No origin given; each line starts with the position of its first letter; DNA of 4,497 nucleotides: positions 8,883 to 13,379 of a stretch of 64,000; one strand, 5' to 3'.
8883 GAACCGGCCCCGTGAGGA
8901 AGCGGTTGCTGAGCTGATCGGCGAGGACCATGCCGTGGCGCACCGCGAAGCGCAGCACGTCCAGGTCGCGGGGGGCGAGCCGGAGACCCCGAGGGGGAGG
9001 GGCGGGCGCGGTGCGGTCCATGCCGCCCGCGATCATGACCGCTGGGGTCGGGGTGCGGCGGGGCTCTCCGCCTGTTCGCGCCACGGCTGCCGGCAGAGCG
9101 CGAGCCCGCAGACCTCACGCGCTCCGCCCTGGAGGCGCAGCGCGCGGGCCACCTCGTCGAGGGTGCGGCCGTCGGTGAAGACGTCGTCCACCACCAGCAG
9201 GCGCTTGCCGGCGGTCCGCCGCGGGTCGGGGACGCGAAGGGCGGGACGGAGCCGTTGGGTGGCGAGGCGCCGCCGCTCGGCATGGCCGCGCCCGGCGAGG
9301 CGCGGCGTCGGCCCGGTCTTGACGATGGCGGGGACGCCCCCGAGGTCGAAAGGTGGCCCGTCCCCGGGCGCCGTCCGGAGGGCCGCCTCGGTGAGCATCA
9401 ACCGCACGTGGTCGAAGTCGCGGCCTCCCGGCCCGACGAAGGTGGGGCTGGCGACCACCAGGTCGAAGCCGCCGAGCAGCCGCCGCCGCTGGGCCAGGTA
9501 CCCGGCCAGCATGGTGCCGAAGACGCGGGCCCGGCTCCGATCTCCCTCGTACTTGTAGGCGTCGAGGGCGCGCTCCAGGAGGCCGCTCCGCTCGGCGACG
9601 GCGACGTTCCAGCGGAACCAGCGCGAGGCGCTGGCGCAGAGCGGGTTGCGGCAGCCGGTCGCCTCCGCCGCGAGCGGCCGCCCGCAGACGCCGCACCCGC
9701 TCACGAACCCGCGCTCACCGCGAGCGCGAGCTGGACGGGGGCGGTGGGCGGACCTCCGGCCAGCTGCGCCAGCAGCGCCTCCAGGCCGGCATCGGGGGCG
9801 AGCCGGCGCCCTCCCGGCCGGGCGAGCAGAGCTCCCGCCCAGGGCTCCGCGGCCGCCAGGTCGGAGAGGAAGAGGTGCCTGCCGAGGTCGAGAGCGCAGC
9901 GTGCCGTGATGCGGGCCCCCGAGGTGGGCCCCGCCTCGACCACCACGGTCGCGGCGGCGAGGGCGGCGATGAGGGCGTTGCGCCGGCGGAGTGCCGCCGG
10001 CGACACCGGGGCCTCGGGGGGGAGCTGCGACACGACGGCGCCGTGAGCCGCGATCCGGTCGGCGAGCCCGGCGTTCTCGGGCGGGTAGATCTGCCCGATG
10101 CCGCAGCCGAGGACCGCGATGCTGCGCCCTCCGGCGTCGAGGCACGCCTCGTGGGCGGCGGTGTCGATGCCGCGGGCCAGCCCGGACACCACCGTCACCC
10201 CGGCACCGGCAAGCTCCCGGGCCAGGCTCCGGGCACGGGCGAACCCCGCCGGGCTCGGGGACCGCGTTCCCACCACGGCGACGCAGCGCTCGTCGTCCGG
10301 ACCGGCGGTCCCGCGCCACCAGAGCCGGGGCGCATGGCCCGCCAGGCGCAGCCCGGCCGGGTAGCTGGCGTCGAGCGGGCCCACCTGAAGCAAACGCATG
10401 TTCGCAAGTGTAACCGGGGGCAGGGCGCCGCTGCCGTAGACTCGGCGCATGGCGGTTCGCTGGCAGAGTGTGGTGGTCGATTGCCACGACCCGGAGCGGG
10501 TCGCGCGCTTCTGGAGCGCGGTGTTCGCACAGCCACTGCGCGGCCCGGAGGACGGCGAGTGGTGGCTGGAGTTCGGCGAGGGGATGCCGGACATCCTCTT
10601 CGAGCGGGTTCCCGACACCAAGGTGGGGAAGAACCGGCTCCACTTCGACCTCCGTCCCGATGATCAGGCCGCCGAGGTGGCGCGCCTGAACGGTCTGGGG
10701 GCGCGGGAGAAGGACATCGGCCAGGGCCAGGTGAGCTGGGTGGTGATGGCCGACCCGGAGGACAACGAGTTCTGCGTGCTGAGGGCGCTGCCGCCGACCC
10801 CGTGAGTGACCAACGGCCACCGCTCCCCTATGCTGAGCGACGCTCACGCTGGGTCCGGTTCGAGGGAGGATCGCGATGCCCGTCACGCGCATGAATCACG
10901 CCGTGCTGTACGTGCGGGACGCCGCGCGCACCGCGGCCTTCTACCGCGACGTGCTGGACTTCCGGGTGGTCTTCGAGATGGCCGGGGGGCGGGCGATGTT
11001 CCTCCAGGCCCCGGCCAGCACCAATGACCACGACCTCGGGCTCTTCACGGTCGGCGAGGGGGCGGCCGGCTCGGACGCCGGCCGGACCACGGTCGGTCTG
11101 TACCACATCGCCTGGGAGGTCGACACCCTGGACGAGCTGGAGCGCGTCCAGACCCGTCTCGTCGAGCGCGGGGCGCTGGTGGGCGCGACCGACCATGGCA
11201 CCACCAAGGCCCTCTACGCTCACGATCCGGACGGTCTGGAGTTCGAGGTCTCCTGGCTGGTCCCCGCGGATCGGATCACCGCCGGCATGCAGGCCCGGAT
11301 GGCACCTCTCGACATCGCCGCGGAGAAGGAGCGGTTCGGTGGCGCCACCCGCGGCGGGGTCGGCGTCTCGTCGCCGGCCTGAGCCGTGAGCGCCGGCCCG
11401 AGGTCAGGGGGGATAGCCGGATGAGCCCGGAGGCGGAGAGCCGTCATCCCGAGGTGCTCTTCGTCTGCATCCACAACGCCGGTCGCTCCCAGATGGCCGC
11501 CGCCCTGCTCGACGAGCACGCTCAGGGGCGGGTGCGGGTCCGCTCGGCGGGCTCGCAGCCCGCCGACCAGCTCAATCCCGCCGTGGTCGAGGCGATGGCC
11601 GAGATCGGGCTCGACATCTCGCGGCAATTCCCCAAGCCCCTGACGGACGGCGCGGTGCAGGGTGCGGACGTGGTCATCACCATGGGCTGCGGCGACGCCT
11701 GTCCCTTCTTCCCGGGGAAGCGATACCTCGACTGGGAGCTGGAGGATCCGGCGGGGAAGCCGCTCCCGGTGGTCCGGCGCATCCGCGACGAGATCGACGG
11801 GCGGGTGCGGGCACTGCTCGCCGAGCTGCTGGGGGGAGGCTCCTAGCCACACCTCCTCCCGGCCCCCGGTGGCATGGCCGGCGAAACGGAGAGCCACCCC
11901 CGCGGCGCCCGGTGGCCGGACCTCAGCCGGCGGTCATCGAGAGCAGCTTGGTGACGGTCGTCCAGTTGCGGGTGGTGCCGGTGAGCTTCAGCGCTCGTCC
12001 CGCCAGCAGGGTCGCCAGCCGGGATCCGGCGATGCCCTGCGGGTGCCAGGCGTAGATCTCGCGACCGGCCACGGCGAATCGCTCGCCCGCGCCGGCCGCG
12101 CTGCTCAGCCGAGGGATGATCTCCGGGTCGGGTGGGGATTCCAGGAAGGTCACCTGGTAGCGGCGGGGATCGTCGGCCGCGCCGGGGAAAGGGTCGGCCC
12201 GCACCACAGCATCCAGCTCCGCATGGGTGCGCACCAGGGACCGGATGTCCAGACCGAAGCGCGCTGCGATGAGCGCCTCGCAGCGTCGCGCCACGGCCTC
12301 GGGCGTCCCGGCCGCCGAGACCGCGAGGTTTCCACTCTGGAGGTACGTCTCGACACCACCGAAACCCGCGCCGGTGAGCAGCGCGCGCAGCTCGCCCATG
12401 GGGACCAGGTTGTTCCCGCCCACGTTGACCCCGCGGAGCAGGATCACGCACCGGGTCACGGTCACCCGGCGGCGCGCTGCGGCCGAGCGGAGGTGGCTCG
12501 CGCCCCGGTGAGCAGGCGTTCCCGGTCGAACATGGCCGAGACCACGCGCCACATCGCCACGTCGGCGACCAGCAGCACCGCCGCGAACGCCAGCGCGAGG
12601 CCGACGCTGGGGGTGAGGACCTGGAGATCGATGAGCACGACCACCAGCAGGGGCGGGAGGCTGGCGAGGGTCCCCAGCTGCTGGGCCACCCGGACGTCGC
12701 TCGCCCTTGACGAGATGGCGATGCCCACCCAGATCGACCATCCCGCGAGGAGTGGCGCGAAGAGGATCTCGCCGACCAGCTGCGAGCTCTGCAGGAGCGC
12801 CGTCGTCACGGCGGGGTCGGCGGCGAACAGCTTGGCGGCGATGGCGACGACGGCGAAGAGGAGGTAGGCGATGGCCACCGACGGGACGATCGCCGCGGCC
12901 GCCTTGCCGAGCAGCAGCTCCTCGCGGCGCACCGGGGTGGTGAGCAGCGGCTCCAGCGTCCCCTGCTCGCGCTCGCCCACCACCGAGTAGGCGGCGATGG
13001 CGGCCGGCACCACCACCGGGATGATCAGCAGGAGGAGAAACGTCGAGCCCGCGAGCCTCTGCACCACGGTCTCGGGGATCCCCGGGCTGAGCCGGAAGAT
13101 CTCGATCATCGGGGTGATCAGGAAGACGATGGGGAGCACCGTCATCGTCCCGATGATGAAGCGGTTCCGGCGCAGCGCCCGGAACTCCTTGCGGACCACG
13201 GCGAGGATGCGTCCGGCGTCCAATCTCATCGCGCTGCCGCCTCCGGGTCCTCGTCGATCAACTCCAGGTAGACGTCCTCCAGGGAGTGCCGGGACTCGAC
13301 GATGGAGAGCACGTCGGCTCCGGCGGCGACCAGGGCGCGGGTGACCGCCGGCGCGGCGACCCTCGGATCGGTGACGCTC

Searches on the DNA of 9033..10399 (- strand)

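Call 105: search_dna_similar(query=window:9033-10399:-, collection=plasmids, mode=distant, max_rows=10)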
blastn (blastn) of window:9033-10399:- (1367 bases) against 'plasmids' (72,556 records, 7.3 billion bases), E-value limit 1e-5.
Records with a match: 21; places in all: 21; records where one place covers at least 80% of the query: 0.
Best place of each record, by identity: 80-90% 1; 60-80% 20.
By first word of the organism name: Streptomyces 7; Azospirillum 6; Paracoccus 5; Mycobacterium 2; Embleya 1.
By predicted mobility (MOB-suite, as given by PLSDB): non-mobilizable 14; mobilizable 4; conjugative 3.
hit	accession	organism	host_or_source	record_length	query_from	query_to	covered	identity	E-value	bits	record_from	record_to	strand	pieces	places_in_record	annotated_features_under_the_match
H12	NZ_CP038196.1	Paracoccus versutus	single cell,soil adjacent to the roots ...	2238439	206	514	23%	68.0%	5e-12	82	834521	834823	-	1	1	none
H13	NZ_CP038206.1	Paracoccus pantotrophus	single cell,soil associated with ...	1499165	206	514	23%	67.2%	8e-10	74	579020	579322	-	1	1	none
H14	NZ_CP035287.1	Paracoccus versutus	whole organism,soil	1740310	215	514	22%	67.4%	8e-10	74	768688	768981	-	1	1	none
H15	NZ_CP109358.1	Streptomyces sp. NBC_01562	-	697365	105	327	16%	66.8%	1e-6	64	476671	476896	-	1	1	DNA-processing protein DprA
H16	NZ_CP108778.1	Embleya sp. NBC_00896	-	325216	118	327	15%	69.0%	1e-13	86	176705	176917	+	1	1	DNA-processing protein DprA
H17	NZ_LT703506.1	Mycobacterium intracellulare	natural / free-living,environmental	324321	206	393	14%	68.9%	9e-9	70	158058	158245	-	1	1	DNA-processing protein DprA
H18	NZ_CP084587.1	Mycobacterium intracellulare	water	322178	206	393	14%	68.9%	9e-9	70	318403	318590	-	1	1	DNA-processing protein DprA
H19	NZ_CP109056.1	Streptomyces sp. NBC_01304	-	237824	206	348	10%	74.5%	4e-13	84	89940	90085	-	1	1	DNA-processing protein DprA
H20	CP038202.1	Paracoccus ferrooxidans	single cell,bioreactor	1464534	206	341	10%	73.7%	2e-11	80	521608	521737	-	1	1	dprA: DNA-protecting protein DprA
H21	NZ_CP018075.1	Streptomyces venezuelae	cultured microorganism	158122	216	348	10%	72.8%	6e-11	78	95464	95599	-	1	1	DNA-processing protein DprA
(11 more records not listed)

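Call 106: get_annotated_region(hit=H19, flank=6000)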
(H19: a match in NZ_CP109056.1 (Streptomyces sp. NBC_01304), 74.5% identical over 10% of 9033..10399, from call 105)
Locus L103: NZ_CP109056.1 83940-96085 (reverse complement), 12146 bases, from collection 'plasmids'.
description: Streptomyces sp. NBC_01304 plasmid unnamed1, complete sequence
organism: Streptomyces sp. NBC_01304 (NCBI taxid 2903818)
taxonomy: Bacteria; Actinomycetota; Actinomycetes; Kitasatosporales; Streptomycetaceae; Streptomyces; Streptomyces sp. NBC 01304
host: -; source: -; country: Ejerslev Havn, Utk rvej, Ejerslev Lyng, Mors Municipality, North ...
typing (MOB-suite, as given by PLSDB): non-mobilizable
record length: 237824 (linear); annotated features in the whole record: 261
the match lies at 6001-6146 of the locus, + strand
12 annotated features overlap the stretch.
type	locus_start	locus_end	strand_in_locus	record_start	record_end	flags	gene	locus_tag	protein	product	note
CDS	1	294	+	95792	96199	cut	-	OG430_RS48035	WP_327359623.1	WhiB family transcriptional regulator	-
CDS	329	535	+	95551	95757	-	-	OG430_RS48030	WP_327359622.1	hypothetical protein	-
CDS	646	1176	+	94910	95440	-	-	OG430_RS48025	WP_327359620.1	GNAT family N-acetyltransferase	-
CDS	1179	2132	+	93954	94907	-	-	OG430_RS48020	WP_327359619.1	alpha/beta hydrolase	-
CDS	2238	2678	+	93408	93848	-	-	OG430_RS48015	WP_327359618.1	hypothetical protein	-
CDS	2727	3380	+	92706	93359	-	-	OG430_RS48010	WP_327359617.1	hypothetical protein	-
CDS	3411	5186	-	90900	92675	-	-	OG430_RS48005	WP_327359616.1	hypothetical protein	-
CDS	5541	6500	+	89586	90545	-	-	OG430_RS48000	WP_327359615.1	DNA-processing protein DprA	GO:0009294 - DNA-mediated transformation [Evidence IEA]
CDS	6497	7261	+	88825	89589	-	-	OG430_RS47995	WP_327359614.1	ComF family protein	-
CDS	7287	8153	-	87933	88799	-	-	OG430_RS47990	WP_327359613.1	DNA ligase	-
CDS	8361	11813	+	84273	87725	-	dnaE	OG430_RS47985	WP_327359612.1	DNA polymerase III subunit alpha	GO:0006260 - DNA replication [Evidence IEA]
CDS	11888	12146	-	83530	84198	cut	-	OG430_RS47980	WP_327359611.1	hypothetical protein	-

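Call 107: get_annotated_region(hit=H17, flank=6000)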
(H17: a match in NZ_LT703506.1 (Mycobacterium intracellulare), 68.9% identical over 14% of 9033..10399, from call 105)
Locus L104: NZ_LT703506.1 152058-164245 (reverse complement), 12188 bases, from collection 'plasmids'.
description: Mycobacterium intracellulare subsp. chimaera strain Mycobacterium chimaera MC045 isolate Mycobacterium chimaera plasmid 2
organism: Mycobacterium intracellulare (NCBI taxid 222805)
taxonomy: Bacteria; Actinomycetota; Actinomycetes; Mycobacteriales; Mycobacteriaceae; Mycobacterium; Mycobacterium intracellulare
host: -; source: natural / free-living,environmental; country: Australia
typing (MOB-suite, as given by PLSDB): mobilizable; relaxase MOBP
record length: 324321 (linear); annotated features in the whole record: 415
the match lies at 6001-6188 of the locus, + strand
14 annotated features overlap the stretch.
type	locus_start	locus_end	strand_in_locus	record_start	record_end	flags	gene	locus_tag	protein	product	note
CDS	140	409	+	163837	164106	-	-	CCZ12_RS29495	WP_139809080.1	hypothetical protein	-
CDS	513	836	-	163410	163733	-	-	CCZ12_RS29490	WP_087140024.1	DUF732 domain-containing protein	-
CDS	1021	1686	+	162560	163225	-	-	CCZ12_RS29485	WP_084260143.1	Fic family protein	-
CDS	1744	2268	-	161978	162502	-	-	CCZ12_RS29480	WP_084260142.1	hypothetical protein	-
CDS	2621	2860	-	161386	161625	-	-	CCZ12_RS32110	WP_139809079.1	hypothetical protein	-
CDS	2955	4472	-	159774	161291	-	-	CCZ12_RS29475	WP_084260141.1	hypothetical protein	-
CDS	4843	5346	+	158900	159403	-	-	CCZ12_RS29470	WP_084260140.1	hypothetical protein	-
CDS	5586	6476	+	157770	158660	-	-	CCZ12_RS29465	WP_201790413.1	DNA-processing protein DprA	GO:0009294 - DNA-mediated transformation [Evidence IEA]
CDS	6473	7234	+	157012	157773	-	-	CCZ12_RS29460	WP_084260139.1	hypothetical protein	-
CDS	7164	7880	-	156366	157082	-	-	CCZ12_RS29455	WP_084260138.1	nucleotidyltransferase domain-containing protein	-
CDS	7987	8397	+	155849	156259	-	-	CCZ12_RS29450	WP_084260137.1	hypothetical protein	-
CDS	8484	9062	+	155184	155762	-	-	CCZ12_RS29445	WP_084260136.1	DUF4333 domain-containing protein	-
CDS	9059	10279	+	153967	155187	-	-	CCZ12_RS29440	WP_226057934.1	hypothetical protein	-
CDS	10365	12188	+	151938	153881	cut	-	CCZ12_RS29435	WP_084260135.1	serine/threonine-protein kinase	-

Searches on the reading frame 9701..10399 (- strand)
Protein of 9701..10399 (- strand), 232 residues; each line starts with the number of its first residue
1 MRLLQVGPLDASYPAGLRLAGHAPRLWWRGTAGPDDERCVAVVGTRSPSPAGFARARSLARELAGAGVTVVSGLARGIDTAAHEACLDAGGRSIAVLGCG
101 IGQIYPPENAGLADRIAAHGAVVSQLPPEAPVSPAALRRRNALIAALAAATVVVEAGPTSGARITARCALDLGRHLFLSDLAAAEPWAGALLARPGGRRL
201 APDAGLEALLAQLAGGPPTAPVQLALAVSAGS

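Call 9: search_protein_families(library=pfam, proteins=[window:9701-10399:-], max_evalue=0.1)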
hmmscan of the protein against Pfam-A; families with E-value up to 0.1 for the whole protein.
window:9701-10399:- (232 aa): 2 families
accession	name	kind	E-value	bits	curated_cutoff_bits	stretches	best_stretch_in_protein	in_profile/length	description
PF02481.21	DNA_processg_A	-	7.5e-53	179.3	29.6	1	9-178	13-186/212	DNA recombination-mediator protein A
PF18306.6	LDcluster4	-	9.1e-05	22.5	26.3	1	39-97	3-62/151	SLOG cluster4 family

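Call 10: search_protein_families(library=padloc, proteins=[window:9701-10399:-], max_evalue=0.1)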
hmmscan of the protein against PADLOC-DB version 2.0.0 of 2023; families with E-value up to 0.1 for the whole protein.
window:9701-10399:- (232 aa): 3 families
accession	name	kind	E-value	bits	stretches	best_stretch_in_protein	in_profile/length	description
PDLC03961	ShosA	-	3.1e-56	188.9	1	10-180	86-259/303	-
PDLC03927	PsyrA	-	1.3e-23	81.7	1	10-169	101-262/398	-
PDLC02997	ShosA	-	3.5e-20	70.5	1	25-177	118-271/327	-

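Call 11: search_protein_families(library=ncbifam, proteins=[window:9701-10399:-], max_evalue=0.1)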
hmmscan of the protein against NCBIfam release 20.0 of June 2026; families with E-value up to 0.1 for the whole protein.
window:9701-10399:- (232 aa): 4 families
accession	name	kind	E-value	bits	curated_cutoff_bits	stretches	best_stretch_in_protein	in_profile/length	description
TIGR00732.1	dprA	equivalog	1e-50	172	191.15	1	10-190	16-199/220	DNA-processing protein DprA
NF008007.0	PRK10736.1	equivalog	4.6e-40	137.9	495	1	10-177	79-248/374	DNA-protecting protein DprA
NF001395.0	PRK00281.3-1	equivalog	0.0046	16.4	394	1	35-124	175-265/306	undecaprenyl-diphosphate phosphatase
TIGR00725.1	TIGR00725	hypoth_equivalog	0.011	15.2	106.9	0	40-97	4-61/159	TIGR00725 family protein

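Call 54: search_solved_structures(query=window:9701-10399:-, max_evalue=0.001)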
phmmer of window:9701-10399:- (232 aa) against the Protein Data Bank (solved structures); distinct sequences matched with E-value up to 0.001: 7.
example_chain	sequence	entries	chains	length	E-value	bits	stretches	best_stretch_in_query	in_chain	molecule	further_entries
3maj_A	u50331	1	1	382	1.5e-22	83.5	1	8-189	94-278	DNA processing chain A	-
3uqz_A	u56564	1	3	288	6.1e-22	81.5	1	9-178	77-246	DNA processing protein DprA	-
8zva_A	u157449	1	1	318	4.2e-20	75.5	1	12-179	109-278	DNA processing protein DprA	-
9vzo_A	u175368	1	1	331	4.6e-20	75.4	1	12-179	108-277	DprA-like antitoxin protein ShosA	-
5mll_A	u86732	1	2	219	6.3e-16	61.8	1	35-178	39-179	DNA processing chain A (DprA)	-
4ljr_A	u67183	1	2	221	6.4e-16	61.8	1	35-178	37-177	DNA processing chain A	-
4ljk_A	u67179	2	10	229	7.2e-16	61.7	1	35-178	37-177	DNA processing chain A (DprA)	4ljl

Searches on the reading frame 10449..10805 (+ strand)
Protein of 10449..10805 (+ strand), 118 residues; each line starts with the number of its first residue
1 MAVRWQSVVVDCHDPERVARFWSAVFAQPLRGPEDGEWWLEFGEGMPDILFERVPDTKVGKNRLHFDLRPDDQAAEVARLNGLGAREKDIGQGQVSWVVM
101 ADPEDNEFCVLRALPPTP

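Call 36: search_protein_families(library=pfam, proteins=[window:10449-10805:+], max_evalue=0.001)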
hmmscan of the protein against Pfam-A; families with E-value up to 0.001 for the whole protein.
window:10449-10805:+ (118 aa): 1 family
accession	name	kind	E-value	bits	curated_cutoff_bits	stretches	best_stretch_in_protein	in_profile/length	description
PF18029.7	Glyoxalase_6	-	3.1e-30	105.4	23.6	1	7-111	1-106/106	Glyoxalase-like domain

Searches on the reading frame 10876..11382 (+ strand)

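Call 36: search_protein_families(library=pfam, proteins=[window:10876-11382:+], max_evalue=0.001)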
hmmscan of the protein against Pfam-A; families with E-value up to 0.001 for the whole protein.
window:10876-11382:+ (168 aa): 3 families
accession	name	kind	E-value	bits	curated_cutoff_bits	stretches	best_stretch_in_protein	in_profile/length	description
PF00903.31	Glyoxalase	-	3.4e-17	63.4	20.6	1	5-125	1-121/121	Glyoxalase/Bleomycin resistance protein/Dioxygenase superfamily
PF18029.7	Glyoxalase_6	-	1.3e-07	32.6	23.6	1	10-125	3-105/106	Glyoxalase-like domain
PF13669.12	Glyoxalase_4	-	0.00036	21.2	27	1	7-99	1-90/109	Glyoxalase/Bleomycin resistance protein/Dioxygenase superfamily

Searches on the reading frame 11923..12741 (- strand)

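Call 36: search_protein_families(library=pfam, proteins=[window:11923-12741:-], max_evalue=0.001)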
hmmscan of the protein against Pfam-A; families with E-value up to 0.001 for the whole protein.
window:11923-12741:- (272 aa): 1 family
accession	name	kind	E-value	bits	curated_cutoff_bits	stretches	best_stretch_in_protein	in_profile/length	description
PF08002.16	DUF1697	-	8.3e-41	140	24.4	1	96-230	2-137/137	Protein of unknown function (DUF1697)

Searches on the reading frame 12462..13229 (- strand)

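Call 36: search_protein_families(library=pfam, proteins=[window:12462-13229:-], max_evalue=0.001)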
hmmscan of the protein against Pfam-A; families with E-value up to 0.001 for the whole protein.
window:12462-13229:- (255 aa): 4 families
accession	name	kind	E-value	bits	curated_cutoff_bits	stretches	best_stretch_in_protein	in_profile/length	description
PF12679.13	ABC2_membrane_2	-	1.2e-14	54.7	27.2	1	9-176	1-182/283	ABC-2 family transporter protein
PF12730.13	ABC2_membrane_4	-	7.7e-12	46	27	1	13-153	3-142/179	ABC-2 family transporter protein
PF12698.13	ABC2_membrane_3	-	2.1e-08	34.1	31.6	1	61-200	162-289/347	ABC-2 family transporter protein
PF01061.29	ABC2_membrane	-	2.2e-08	34.3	26.9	1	8-194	3-174/211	ABC-2 type transporter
